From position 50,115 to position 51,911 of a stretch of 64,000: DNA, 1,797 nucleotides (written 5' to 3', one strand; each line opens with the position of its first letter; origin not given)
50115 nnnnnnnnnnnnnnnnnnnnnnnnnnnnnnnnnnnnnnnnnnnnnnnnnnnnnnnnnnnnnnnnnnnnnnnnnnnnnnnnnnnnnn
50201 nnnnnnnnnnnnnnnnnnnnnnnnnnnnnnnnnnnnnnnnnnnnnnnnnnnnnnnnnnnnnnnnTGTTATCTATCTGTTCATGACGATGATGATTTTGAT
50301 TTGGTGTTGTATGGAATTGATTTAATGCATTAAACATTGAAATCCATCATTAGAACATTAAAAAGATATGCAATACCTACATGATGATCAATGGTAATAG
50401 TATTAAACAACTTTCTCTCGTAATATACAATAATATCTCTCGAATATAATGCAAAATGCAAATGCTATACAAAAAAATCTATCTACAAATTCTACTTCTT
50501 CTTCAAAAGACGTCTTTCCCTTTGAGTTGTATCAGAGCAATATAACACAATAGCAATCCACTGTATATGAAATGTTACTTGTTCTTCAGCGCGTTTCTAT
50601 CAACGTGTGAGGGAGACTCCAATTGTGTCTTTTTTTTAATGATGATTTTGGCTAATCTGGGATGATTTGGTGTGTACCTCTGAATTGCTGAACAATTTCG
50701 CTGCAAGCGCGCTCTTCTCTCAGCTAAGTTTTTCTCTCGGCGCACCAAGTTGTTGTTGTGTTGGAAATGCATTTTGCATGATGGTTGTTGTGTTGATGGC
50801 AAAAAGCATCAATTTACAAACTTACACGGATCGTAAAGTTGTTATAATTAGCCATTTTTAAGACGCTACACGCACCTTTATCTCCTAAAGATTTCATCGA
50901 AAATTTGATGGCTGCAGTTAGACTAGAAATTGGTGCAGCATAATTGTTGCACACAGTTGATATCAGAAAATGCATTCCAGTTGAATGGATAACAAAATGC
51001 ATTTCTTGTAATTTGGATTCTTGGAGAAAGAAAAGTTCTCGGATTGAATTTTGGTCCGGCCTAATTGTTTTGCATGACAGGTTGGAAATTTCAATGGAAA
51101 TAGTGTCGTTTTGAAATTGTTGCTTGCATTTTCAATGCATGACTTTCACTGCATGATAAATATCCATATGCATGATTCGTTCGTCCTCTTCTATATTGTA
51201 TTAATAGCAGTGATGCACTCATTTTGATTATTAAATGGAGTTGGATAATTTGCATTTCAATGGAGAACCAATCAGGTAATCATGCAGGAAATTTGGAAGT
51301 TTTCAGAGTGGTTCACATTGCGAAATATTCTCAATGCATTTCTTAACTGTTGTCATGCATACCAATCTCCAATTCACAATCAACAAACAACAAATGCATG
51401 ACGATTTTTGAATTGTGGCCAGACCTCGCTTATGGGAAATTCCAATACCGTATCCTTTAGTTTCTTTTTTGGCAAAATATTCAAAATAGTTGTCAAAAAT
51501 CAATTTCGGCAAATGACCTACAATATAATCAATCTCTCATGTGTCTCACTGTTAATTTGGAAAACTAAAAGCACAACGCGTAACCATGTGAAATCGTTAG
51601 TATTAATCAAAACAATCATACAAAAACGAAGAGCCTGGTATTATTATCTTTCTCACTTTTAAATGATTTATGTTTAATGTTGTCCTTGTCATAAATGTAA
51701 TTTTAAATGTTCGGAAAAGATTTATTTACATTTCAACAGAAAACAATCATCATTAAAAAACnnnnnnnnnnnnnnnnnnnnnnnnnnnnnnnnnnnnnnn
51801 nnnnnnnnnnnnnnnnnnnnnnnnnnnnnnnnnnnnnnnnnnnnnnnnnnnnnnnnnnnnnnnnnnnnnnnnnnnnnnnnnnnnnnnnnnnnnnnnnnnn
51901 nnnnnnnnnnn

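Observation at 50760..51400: Dense palindromic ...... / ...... motif cluster in the largest intergenic region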

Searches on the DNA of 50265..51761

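Call 59: search_rna_families(source=window, start=50265, end=51761, threshold=evalue, max_evalue=1)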
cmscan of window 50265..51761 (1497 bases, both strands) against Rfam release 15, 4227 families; matches with E-value up to 1: 0.
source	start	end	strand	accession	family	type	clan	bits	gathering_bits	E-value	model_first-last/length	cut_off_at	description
